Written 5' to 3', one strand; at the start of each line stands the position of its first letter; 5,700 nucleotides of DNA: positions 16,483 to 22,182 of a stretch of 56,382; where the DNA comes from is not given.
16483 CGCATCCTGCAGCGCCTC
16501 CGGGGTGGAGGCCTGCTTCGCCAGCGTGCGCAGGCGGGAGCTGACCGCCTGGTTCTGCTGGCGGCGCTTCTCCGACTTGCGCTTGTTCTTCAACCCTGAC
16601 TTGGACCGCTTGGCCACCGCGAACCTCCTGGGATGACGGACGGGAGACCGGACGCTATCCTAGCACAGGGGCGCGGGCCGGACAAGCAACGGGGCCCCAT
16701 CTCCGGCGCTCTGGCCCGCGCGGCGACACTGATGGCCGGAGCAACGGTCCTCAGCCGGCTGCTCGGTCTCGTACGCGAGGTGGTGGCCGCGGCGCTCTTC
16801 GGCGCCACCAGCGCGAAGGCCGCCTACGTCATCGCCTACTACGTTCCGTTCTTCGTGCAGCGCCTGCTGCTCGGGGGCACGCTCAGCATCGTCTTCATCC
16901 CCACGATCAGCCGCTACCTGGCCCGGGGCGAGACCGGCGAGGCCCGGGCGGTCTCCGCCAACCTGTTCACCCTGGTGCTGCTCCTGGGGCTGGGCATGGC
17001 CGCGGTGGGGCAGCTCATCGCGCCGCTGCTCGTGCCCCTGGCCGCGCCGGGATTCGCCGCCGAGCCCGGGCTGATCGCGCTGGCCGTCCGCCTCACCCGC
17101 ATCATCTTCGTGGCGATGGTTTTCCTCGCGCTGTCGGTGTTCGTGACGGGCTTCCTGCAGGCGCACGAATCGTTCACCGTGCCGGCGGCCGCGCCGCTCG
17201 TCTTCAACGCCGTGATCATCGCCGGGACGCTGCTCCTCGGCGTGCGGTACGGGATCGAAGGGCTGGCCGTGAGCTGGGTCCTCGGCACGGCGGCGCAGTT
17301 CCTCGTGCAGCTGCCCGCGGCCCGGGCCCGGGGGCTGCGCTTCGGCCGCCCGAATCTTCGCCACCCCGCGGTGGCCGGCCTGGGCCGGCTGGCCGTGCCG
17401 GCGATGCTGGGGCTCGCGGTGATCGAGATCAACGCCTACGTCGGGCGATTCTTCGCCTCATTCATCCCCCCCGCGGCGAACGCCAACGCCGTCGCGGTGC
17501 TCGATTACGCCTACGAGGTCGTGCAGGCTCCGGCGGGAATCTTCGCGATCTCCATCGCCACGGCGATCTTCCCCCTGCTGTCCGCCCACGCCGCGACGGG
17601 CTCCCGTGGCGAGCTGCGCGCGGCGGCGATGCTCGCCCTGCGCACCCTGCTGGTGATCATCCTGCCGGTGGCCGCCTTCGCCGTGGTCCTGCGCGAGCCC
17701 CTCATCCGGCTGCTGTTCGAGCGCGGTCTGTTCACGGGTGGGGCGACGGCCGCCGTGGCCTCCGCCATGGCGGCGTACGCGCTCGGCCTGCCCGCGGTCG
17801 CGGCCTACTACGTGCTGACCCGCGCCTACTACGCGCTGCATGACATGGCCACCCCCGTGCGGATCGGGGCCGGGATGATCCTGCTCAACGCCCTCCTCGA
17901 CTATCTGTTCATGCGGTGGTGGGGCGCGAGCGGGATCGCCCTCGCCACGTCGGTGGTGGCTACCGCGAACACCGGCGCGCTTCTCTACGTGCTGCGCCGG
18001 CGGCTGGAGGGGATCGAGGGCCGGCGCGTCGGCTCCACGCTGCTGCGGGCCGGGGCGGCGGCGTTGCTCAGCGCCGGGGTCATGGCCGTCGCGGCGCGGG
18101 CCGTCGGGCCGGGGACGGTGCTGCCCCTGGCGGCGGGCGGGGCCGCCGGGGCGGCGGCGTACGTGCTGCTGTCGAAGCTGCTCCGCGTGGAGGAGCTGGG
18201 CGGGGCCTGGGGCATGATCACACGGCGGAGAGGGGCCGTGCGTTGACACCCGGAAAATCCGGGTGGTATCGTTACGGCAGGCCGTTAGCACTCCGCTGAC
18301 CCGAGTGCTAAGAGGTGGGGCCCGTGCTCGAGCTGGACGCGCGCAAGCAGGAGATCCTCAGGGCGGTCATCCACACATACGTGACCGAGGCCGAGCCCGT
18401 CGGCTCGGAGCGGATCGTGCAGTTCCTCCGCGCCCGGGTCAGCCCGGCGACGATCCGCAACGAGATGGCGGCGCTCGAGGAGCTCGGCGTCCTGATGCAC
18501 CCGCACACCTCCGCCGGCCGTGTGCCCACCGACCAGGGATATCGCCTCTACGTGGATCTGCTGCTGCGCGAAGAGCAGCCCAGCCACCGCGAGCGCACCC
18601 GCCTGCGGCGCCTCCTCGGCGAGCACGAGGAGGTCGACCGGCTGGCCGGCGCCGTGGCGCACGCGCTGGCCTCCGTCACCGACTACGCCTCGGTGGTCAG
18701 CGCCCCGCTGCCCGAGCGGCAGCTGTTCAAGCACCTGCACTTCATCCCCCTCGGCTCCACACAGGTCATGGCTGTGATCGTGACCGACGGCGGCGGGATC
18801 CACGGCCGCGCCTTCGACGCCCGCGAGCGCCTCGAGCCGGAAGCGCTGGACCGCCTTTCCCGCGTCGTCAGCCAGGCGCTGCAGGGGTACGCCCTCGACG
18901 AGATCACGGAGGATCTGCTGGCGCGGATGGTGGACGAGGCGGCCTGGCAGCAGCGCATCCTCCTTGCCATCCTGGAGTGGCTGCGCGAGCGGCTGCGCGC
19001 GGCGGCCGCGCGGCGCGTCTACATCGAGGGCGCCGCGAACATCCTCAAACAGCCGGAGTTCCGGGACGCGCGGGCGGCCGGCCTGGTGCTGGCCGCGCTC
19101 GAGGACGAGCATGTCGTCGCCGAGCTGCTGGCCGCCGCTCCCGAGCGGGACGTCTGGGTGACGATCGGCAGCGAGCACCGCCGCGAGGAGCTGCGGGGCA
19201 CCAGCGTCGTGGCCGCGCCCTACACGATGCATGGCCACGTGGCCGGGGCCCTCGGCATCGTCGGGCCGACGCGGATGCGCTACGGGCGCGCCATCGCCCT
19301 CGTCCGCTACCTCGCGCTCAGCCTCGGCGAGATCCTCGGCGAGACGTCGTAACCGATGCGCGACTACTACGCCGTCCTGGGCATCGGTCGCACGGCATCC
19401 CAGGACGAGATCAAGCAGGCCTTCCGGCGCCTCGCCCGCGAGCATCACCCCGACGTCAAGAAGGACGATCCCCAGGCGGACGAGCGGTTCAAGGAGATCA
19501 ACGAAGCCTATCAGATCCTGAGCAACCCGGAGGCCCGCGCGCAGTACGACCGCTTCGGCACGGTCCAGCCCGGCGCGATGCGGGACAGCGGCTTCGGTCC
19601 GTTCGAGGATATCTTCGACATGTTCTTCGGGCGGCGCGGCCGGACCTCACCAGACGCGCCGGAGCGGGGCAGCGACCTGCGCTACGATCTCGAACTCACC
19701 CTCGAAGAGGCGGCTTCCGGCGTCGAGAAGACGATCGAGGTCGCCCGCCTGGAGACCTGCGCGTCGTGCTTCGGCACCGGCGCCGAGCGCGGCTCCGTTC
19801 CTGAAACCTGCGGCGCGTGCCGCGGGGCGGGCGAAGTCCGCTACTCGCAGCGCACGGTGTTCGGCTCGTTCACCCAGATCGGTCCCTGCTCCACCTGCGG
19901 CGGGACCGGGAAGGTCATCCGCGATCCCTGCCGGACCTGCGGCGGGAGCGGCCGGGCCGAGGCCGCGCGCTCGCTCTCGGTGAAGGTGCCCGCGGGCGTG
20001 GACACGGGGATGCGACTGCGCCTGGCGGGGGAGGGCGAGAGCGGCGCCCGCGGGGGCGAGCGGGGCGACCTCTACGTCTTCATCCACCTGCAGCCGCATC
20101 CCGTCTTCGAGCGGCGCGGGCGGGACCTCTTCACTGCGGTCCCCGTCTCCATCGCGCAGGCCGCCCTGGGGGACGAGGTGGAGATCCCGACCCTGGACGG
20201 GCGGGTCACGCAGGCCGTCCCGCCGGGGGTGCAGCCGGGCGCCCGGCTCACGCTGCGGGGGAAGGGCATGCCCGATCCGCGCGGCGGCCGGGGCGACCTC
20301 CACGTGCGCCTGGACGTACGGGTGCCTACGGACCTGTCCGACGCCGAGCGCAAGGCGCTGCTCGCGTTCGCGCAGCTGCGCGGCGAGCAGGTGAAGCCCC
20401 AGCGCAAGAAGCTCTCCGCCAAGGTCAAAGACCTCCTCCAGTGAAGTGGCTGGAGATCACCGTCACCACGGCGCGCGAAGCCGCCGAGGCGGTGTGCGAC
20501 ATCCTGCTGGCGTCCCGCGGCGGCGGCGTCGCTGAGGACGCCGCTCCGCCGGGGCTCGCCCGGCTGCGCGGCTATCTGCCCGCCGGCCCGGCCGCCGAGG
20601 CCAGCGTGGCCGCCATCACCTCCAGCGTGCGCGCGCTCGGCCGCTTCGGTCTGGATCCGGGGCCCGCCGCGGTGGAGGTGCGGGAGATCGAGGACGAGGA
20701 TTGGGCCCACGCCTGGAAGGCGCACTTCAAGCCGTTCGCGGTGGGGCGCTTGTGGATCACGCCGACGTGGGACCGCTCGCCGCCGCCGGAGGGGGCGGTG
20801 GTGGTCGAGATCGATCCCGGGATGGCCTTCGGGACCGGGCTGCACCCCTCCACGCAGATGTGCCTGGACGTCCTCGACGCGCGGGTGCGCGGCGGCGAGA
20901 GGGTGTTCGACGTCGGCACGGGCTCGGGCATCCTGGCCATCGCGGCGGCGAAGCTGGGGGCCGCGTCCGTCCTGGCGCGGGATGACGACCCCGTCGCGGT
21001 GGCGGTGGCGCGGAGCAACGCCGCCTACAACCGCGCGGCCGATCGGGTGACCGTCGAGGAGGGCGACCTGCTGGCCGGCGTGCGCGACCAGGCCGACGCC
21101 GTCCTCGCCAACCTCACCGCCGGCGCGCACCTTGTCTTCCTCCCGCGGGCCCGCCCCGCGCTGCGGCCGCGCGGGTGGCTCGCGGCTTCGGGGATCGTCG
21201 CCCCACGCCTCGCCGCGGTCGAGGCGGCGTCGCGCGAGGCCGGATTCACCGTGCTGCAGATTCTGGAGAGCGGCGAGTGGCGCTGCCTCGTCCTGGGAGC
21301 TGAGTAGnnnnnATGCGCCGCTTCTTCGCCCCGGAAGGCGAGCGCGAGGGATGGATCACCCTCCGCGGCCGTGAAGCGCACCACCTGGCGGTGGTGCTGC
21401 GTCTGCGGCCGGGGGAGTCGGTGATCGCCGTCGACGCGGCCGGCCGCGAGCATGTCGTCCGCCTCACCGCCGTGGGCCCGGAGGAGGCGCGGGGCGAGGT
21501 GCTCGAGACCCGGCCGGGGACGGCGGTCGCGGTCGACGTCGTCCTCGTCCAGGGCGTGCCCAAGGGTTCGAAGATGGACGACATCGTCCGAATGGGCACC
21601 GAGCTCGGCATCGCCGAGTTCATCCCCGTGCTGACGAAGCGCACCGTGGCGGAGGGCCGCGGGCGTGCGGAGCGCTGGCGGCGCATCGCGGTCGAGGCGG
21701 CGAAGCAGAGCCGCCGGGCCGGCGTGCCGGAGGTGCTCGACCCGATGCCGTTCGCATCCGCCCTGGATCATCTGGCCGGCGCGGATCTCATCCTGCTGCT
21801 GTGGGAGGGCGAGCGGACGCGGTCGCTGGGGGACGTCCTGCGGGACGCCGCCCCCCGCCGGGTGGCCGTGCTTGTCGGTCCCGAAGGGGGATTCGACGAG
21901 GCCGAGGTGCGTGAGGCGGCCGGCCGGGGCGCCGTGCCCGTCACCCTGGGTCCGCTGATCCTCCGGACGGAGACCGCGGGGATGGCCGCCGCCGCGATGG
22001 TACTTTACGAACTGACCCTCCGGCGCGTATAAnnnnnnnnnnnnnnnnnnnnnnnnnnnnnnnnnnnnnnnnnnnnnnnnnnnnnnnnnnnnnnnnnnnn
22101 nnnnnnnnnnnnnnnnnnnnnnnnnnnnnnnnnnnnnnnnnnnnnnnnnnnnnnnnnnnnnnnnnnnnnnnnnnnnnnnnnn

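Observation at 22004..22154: carA leader: promoter, SD-preceded 21-codon uORF that spans an intrinsic terminator and ends in ATGA with the carA start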

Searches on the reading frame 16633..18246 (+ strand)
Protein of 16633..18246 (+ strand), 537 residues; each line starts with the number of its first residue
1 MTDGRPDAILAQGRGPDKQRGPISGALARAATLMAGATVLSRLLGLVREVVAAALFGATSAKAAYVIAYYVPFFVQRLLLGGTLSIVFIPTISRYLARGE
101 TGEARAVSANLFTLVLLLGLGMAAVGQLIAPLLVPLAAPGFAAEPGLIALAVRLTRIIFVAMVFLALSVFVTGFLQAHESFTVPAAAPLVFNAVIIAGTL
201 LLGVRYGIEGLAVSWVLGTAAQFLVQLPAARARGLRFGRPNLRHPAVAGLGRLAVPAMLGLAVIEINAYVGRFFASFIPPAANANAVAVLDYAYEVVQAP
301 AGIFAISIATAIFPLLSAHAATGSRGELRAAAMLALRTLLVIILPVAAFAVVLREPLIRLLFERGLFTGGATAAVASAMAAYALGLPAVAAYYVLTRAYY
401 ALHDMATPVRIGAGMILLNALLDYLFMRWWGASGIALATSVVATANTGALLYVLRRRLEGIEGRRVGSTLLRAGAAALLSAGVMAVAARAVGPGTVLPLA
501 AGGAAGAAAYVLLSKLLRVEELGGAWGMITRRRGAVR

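Call 8: search_protein_families(library=ncbifam, proteins=[window:16633-18246:+])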
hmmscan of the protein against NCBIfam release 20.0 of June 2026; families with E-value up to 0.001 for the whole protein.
window:16633-18246:+ (537 aa): 2 families
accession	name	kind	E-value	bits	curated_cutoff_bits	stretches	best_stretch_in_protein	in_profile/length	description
TIGR01695.1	murJ_mviN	equivalog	4.3e-97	325.9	235.55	1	27-523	2-502/506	murein biosynthesis integral membrane protein MurJ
TIGR00797.1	matE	subfamily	1.3e-11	44.1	147.4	1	293-456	34-194/396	MATE family efflux transporter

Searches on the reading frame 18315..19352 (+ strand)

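Call 8: search_protein_families(library=ncbifam, proteins=[window:18315-19352:+])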
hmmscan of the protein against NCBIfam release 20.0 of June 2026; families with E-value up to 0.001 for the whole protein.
window:18315-19352:+ (345 aa): 2 families
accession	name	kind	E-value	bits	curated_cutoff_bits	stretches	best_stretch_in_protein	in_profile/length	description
TIGR00331.1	hrcA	equivalog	5.4e-84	282.6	197.2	1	9-340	2-337/338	heat-inducible transcriptional repressor HrcA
NF003033.0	PRK03911.1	equivalog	5.2e-16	59.1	248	1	10-105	6-102/264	HrcA family transcriptional regulator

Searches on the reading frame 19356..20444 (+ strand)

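Call 8: search_protein_families(library=ncbifam, proteins=[window:19356-20444:+])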
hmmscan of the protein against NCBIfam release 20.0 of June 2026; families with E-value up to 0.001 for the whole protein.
window:19356-20444:+ (362 aa): 17 families
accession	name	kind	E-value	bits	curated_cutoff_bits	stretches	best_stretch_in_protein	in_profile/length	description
NF008035.0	PRK10767.1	subfamily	1.9e-125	418.8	338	1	2-361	4-369/374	molecular chaperone DnaJ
TIGR02349.1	DnaJ_bact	equivalog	1.6e-124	415.9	377.2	1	3-340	1-352/354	molecular chaperone DnaJ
NF010871.0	PRK14278.1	equivalog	1.4e-108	363.2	502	1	2-352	3-361/378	molecular chaperone DnaJ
NF010894.0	PRK14301.1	equivalog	1.1e-106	357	548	1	2-359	4-368/373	chaperone protein DnaJ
NF010885.0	PRK14292.1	equivalog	6.8e-104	347.8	585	1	2-361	2-368/371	chaperone protein DnaJ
NF010874.0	PRK14281.1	equivalog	1.9e-97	326.9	619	2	78-349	112-378/397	chaperone protein DnaJ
NF010872.0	PRK14279.1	equivalog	3.3e-92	309.6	556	2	78-340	118-377/394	molecular chaperone DnaJ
NF010892.0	PRK14299.1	equivalog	2.1e-61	207.7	392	2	2-161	4-184/291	chaperone protein DnaJ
NF007618.0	PRK10266.1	equivalog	2.8e-59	201.1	403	2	197-335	150-286/306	curved DNA-binding protein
NF037946.1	terminal_TopJ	equivalog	5.8e-52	177.2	300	2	2-92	5-92/810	terminal organelle assembly protein TopJ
TIGR03835.1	termin_org_DnaJ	equivalog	8.8e-32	110.4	512.25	1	2-92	2-89/871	terminal organelle assembly protein TopJ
NF050028.1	CldAdptActJ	equivalog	1.8e-11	44.4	150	1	1-64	1-69/93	cold adaptation protein ActJcold adaptation protein ActJ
NF006948.0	PRK09430.1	equivalog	6.5e-07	29.2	162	1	2-55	200-260/267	co-chaperone DjlA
TIGR00714.1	hscB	equivalog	2e-05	24.8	46.75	1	16-64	5-56/156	Fe-S protein assembly co-chaperone HscB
NF058604.1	RtpA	equivalog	8.1e-05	22.6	65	0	133-161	10-35/50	anti-TRAP protein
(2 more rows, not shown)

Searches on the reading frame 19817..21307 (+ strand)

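Call 8: search_protein_families(library=ncbifam, proteins=[window:19817-21307:+])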
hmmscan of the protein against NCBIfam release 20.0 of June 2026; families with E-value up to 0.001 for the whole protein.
window:19817-21307:+ (496 aa): 20 families
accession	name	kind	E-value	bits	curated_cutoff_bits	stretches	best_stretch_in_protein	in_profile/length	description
TIGR00406.1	prmA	equivalog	3.2e-61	207.3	183.15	1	268-488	67-287/288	50S ribosomal protein L11 methyltransferase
NF001790.0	PRK00517.3-3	equivalog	1.7e-51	175.2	269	1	285-494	48-260/262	50S ribosomal protein L11 methyltransferase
NF001785.0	PRK00517.2-2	equivalog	3.6e-39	134.6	188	1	283-493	69-279/282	50S ribosomal protein L11 methyltransferase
NF001786.0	PRK00517.2-4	equivalog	6.5e-34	117.3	327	1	288-493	74-272/277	50S ribosomal protein L11 methyltransferase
NF001784.0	PRK00517.2-1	equivalog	4.3e-31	108.5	244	1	283-491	73-287/290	50S ribosomal protein L11 methyltransferase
NF011529.0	PRK14968.1-3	equivalog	2.5e-12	46.6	162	1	357-432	32-105/198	putative methyltransferase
TIGR03534.1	RF_mod_PrmC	equivalog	4.8e-12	45.9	199.1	1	355-432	82-163/253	peptide chain release factor N(5)-glutamine methyltransferase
TIGR00537.1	hemK_rel_arch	hypoth_equivalog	1.2e-09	38.1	87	1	356-432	16-89/179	HemK2/MTQ2 family protein methyltransferase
NF043040.1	corrin_prot_MT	hypoth_equivalog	1.2e-08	34.6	180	1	353-465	35-155/216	corrinoid protein-associated methyltransferase CpaM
TIGR00536.1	hemK_fam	subfamily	5.5e-08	32.2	115.5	1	361-432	116-189/286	HemK family protein methyltransferase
NF011528.0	PRK14968.1-2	equivalog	5.4e-07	29.3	171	1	346-424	27-105/205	putative methyltransferase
TIGR03533.1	L3_gln_methyl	equivalog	5.9e-07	29.1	229.7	1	361-432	123-196/284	50S ribosomal protein L3 N(5)-glutamine methyltransferase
TIGR02021.1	BchM-ChlM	equivalog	9.6e-07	28.4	158.9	1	347-431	42-124/218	magnesium protoporphyrin IX methyltransferase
TIGR02469.1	CbiT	equivalog_domain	8.5e-06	26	78.3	1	354-429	14-92/124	precorrin-6Y C5,15-methyltransferase (decarboxylating) subunit CbiT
TIGR04188.1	methyltr_grsp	subfamily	1.7e-05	24.3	380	1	354-427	102-174/363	ATP-grasp peptide maturase system methyltransferase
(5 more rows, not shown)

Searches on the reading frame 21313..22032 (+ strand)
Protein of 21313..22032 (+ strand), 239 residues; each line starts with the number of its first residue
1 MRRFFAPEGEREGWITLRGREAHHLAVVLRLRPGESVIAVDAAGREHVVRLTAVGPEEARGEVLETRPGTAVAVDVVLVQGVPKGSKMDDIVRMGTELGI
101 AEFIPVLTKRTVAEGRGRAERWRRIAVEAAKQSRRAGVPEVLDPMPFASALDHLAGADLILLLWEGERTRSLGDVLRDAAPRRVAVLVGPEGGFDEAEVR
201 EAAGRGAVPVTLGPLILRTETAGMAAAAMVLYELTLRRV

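Call 8: search_protein_families(library=ncbifam, proteins=[window:21313-22032:+])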
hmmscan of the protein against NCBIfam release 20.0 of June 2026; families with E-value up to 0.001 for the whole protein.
window:21313-22032:+ (239 aa): 22 families
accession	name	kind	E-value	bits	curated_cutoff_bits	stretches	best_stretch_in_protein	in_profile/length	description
NF008709.0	PRK11713.7-4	equivalog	5.9e-65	219.1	292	1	1-233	1-241/246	16S rRNA (uracil(1498)-N(3))-methyltransferase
NF008692.0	PRK11713.1-5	equivalog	4.8e-48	163.7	196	1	1-230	3-239/246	16S rRNA (uracil(1498)-N(3))-methyltransferase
NF008706.0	PRK11713.7-1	equivalog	2.2e-47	161.8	273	1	11-231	11-227/232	16S rRNA (uracil(1498)-N(3))-methyltransferase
NF008707.0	PRK11713.7-2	equivalog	6.6e-47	159.9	327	1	3-235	13-254/255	16S rRNA (uracil(1498)-N(3))-methyltransferase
NF008697.0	PRK11713.4-1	equivalog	2.1e-46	158.3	234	1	12-231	17-240/250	16S rRNA (uracil(1498)-N(3))-methyltransferase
NF008693.0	PRK11713.2-3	equivalog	2.7e-44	151.2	210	1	8-232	10-240/246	16S rRNA (uracil(1498)-N(3))-methyltransferase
TIGR00046.1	TIGR00046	subfamily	1.1e-42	146.1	41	1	1-233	2-236/240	RsmE family RNA methyltransferase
NF008711.0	PRK11713.7-6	equivalog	2.5e-42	145.2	304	1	1-234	3-242/244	16S rRNA (uracil(1498)-N(3))-methyltransferase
NF008705.0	PRK11713.6-4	equivalog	1.8e-41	142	343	1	11-234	14-238/248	16S rRNA (uracil(1498)-N(3))-methyltransferase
NF008696.0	PRK11713.3-5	equivalog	5.8e-40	137.2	234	1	12-230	18-238/248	16S rRNA (uracil(1498)-N(3))-methyltransferase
NF008691.0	PRK11713.1-4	equivalog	2.4e-38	131.7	279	1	1-236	1-250/252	16S rRNA (uracil(1498)-N(3))-methyltransferase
NF008694.0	PRK11713.3-2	equivalog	5.3e-35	120.9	234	1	13-230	20-237/245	16S rRNA (uracil(1498)-N(3))-methyltransferase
NF008703.0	PRK11713.6-2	equivalog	7e-28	97.4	291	1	1-231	4-236/242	16S rRNA (uracil(1498)-N(3))-methyltransferase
NF008704.0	PRK11713.6-3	equivalog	1.5e-27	96.4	216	1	11-233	10-223/227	16S rRNA (uracil(1498)-N(3))-methyltransferase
NF008702.0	PRK11713.6-1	equivalog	3.4e-26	91.9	269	1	2-230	2-229/235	16S rRNA (uracil(1498)-N(3))-methyltransferase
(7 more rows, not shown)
